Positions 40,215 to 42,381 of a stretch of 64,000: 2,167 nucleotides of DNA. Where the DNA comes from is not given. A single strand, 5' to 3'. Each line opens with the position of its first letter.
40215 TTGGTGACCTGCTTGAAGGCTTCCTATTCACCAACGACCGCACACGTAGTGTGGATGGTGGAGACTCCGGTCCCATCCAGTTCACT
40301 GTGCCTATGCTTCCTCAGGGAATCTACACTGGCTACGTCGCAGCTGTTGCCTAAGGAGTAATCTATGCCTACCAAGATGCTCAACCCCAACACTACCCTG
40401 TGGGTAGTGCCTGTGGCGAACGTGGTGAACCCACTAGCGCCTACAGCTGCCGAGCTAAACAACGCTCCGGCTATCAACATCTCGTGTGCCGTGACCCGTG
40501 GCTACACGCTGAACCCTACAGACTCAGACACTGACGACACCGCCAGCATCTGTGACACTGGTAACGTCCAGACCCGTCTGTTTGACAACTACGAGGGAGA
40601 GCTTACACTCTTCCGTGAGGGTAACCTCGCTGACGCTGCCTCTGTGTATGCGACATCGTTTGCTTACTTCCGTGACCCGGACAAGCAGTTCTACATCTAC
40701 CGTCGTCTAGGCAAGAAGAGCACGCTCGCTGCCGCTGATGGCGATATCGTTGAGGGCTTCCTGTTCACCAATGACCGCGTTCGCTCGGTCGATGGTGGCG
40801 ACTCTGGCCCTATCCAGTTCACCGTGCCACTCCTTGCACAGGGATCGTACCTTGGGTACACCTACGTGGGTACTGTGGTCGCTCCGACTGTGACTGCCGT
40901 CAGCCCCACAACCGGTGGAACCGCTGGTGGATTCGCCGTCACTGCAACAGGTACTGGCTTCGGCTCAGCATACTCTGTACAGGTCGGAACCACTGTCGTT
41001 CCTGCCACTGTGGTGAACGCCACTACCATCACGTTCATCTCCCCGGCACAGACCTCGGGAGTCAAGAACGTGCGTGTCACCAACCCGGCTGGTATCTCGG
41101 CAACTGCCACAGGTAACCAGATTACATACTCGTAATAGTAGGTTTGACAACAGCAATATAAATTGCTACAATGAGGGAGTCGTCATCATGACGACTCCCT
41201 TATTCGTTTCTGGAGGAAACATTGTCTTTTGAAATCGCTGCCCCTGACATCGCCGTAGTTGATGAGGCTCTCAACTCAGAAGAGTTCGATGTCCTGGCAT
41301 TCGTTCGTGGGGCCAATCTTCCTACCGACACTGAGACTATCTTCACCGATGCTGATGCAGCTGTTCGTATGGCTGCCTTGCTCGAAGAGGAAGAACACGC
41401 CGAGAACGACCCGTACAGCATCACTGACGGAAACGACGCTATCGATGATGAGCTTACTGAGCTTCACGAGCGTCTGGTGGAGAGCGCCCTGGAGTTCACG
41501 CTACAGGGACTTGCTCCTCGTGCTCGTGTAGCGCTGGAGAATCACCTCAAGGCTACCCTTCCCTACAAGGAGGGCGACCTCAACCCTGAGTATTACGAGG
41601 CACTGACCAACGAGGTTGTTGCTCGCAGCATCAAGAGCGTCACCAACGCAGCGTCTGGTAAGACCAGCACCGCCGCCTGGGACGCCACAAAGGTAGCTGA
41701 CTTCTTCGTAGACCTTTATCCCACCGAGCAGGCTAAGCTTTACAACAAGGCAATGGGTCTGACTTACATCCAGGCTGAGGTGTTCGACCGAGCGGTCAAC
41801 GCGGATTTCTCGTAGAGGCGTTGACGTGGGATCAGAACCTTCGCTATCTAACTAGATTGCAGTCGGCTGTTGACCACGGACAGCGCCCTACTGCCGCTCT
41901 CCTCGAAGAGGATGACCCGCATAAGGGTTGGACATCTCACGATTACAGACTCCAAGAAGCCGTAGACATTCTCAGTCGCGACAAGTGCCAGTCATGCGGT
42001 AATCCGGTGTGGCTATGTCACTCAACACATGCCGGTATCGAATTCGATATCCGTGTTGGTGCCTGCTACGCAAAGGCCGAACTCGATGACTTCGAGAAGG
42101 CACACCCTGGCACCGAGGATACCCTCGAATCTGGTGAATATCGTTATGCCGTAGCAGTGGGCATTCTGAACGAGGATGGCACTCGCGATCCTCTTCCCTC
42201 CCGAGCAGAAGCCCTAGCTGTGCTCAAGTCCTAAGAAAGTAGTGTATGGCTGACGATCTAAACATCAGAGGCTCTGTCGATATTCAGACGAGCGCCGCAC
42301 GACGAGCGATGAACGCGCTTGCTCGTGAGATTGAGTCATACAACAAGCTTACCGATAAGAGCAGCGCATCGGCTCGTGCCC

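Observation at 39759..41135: Tandemly duplicated major tail protein genes, the second with an Ig-like extension, behind their own extended -10 promoter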

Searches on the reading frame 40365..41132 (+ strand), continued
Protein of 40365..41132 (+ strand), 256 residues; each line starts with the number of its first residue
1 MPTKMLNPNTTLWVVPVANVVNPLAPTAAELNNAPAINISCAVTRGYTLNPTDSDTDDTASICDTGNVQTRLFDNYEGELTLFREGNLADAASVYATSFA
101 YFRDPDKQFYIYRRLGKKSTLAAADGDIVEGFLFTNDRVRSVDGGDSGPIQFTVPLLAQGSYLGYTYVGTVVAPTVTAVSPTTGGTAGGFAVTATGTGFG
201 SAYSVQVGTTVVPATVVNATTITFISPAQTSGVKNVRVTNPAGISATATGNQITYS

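Call 80: get_annotated_region(hit=H34, flank=2500)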
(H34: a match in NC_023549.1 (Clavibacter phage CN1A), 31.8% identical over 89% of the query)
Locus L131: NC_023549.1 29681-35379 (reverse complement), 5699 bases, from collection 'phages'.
description: Clavibacter phage CN1A, complete genome.
organism: Clavibacter phage CN1A (NCBI taxid 1406793)
taxonomy: Viruses; Duplodnaviria; Heunggongvirae; Uroviricota; Caudoviricetes; Cinunavirus; Cinunavirus CN1A
host: Clavibacter michiganensis CN18-4; source: -; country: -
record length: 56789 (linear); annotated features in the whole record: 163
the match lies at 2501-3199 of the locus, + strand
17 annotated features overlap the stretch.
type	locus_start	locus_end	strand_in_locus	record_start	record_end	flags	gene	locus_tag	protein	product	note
CDS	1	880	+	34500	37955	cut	-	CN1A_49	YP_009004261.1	tail fiber protein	SGNH_hydrolase domain is often associated with phage tail proteins like Staphylococcus phage 53, ORF003 ...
regulatory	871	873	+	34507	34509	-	-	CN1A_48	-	ribosome_binding_site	-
CDS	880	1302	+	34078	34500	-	-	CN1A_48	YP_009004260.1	hypothetical protein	-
regulatory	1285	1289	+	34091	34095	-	-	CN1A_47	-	ribosome_binding_site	-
CDS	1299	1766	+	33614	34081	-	-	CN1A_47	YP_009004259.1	hypothetical protein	-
regulatory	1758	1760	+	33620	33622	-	-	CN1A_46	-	ribosome_binding_site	-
CDS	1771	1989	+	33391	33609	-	-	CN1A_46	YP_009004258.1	hypothetical protein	-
regulatory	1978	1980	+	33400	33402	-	-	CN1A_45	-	ribosome_binding_site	-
CDS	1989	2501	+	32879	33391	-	-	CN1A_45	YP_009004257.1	major tail protein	-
regulatory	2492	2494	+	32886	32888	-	-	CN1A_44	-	ribosome_binding_site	-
CDS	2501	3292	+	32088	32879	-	-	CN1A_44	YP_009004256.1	major tail protein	contains Big_2 bacterial Ig-like domain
regulatory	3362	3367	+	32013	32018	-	-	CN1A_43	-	ribosome_binding_site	-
CDS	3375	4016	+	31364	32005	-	-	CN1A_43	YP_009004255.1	tail assembly chaperone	has a four helix bundle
regulatory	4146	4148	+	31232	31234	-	-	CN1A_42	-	ribosome_binding_site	-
CDS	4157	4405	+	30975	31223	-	-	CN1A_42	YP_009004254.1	hypothetical protein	-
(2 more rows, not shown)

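Call 85: search_protein_families(library=pfam, proteins=[L131:1989-2498:+, L131:2501-3289:+, L129:1980-2486:+, L129:2489-3247:+], max_evalue=0.01)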
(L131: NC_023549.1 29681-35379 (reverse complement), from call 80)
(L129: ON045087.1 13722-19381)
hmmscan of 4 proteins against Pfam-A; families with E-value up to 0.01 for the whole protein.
L131:1989-2498:+ (170 aa): 1 family
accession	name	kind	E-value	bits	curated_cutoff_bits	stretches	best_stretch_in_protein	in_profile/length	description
PF25595.1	Phage_TTP_16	-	4.7e-16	59.6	27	1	29-169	29-164/167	Phage tail tube protein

L131:2501-3289:+ (263 aa): 4 families
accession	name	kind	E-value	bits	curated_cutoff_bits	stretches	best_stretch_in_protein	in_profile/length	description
PF25595.1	Phage_TTP_16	-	8.1e-36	123.9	27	1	4-180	6-166/167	Phage tail tube protein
PF02368.24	Big_2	-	2.3e-07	31.1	22.8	1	199-249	19-70/79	Bacterial Ig-like domain (group 2)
PF22359.2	Big-like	-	1.6e-05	25.5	27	1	217-246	5-34/48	Bacterial Ig-like domain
PF20578.4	aBig_2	-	0.0035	17.6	27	1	212-261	34-85/89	Atrophied bacterial Ig domain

L129:1980-2486:+ (169 aa): 1 family
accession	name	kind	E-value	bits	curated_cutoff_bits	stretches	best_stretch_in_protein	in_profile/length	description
PF25595.1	Phage_TTP_16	-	4e-27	95.6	27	1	7-169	10-166/167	Phage tail tube protein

L129:2489-3247:+ (253 aa): 3 families
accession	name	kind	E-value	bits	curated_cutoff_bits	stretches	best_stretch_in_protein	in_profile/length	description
PF25595.1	Phage_TTP_16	-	9.6e-39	133.4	27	1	1-173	1-166/167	Phage tail tube protein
PF02368.24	Big_2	-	2.4e-08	34.3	22.8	1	175-240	4-70/79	Bacterial Ig-like domain (group 2)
PF22359.2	Big-like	-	0.00011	22.8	27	1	214-252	11-47/48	Bacterial Ig-like domain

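Call 96: predict_structure(alignment_id=A5)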
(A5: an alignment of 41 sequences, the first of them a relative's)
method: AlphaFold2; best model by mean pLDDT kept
length: 360 residues; sequences in the alignment: 41
mean_pLDDT: 64.9   pTM: 0.64
mean pLDDT of the five models: 64.9, 64.9, 64.8, 64.7, 63.0
residues with pLDDT >= 90: 31; 70-90: 152; 50-70: 76; < 50: 101
segments of 3 or more residues with pLDDT < 50: 1-10, 46-78, 144-146, 231-278, 334-340
pLDDT, mean of each block of 10 residues (from residue 1): 32 81 90 80 51 33 31 43 77 81 80 75 85 69 58 68 85 69 74 84 89 92 77 34 28 25 32 46 72 66 81 88 73 49 60 77
secondary structure, 60 per line:
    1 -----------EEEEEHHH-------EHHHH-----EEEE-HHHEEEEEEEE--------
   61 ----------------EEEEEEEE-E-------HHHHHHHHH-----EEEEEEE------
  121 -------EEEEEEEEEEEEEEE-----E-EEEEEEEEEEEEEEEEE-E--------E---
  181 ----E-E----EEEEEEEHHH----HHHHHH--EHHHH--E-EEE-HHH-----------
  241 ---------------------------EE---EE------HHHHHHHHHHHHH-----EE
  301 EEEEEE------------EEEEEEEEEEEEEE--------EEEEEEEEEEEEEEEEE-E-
elements in order: E12-16 H28-31 E37-40 E45-52 E77-84 H94-102 E108-114 E128-142 E150-166 E192-198 H206-211 H215-218 E223-225 H281-293 E299-306 E319-332 E341-357

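Call 98: fold_search(model_id=the predicted structure, library=pdb)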
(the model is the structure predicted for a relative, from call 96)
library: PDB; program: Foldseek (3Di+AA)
matches with E <= 10: 229; with E <= 0.001: 0
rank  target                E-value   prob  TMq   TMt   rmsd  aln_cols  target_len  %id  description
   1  7qg9_A                1.4e-03  0.97  0.37  0.30  14.6       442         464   11  Tail tip of siphophage T5 : common core proteins (released 2022-12-21)
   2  9mfe_A                2.1e-03  1.00  0.25  0.52  10.9       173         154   12  cryoEM structure of Escherichia phage YDC107 tail core (released 2025-01-01)
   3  9iny_A                5.1e-03  0.92  0.38  0.36  13.8       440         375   11  Structure of bacteriophage T5 tail tube (released 2024-09-04)
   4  8iyk_D                5.7e-03  1.00  0.26  0.37  10.3       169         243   11  Tail tip conformation 1 of phage lambda tail (released 2023-10-18)
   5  7t4f_A                6.0e-03  1.00  0.27  0.38  10.1       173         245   11  Structure of bacteriophage lambda tube protein V in C3 (released 2023-06-14)
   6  5ngj_B                6.0e-03  0.84  0.33  0.28  13.3       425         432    9  Crystal structure of pb6, major tail tube protein of bacteriophage T5 (released 2018-01-03)
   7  8k35_L                6.7e-03  1.00  0.26  0.53  10.1       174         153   12  Structure of the bacteriophage lambda tail tip complex (released 2023-11-15)
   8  8k36_A                8.4e-03  0.99  0.26  0.52  10.1       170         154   12  Structure of the bacteriophage lambda tail tube (released 2023-11-15)
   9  7t2e_A                9.4e-03  0.99  0.27  0.54  10.8       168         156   13  Structure of bacteriophage lambda tube protein V in C6 (released 2022-12-07)
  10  8hqz_p                9.4e-03  0.82  0.37  0.30  17.0       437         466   10  Baseplate of DT57C bacteriophage in the full state (released 2023-12-13)
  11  9m8o_C                1.6e-02  0.97  0.25  0.48   8.3       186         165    8  Cryo-EM structure of bacteriophage NF5 baseplate (released 2025-12-17)
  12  8iyd_A                1.7e-02  0.97  0.25  0.35  10.2       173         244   13  Tail cap of phage lambda tail (released 2023-10-18)
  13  9m7c_A                2.7e-02  0.98  0.25  0.49   9.6       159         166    9  Cryo-EM structure of bacteriophage NF5 tail tube (released 2025-12-17)
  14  9m8o_F                2.8e-02  0.94  0.23  0.44   8.2       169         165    6  Cryo-EM structure of bacteriophage NF5 baseplate (released 2025-12-17)
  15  9mu3_E                3.2e-02  0.94  0.25  0.48   9.4       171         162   11  SaPI1 neck structure (released 2025-05-07)
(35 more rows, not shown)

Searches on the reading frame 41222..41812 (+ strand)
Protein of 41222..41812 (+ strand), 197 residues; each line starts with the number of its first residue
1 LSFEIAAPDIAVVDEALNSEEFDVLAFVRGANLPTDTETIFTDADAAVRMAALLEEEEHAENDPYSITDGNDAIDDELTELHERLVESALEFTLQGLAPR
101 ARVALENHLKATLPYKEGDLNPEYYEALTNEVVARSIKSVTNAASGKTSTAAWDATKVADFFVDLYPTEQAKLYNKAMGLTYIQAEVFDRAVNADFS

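Call 4: search_protein_families(library=pfam, proteins=[window:41222-41812:+], max_evalue=0.01)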
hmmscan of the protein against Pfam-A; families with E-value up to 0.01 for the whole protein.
window:41222-41812:+ (197 aa): 0 families

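Call 5: search_protein_families(library=phrogs, proteins=[window:41222-41812:+], max_evalue=0.001)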
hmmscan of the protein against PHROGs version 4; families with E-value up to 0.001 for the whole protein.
window:41222-41812:+ (197 aa): 2 families
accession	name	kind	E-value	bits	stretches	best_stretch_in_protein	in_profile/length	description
phrog_15960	-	tail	6.2e-12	46.7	1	17-196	15-213/217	tail assembly chaperone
phrog_20192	-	tail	2.7e-09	37.5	1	12-196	11-200/357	tail assembly chaperone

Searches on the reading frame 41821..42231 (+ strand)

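Call 4: search_protein_families(library=pfam, proteins=[window:41821-42231:+], max_evalue=0.01)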
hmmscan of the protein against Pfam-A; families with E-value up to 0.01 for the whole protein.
window:41821-42231:+ (137 aa): 0 families

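Call 5: search_protein_families(library=phrogs, proteins=[window:41821-42231:+], max_evalue=0.001)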
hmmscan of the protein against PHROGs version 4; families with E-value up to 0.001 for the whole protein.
window:41821-42231:+ (137 aa): 1 family
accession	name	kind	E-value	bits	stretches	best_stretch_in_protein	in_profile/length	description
phrog_20192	-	tail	9.7e-15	55.4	1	5-132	209-331/357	tail assembly chaperone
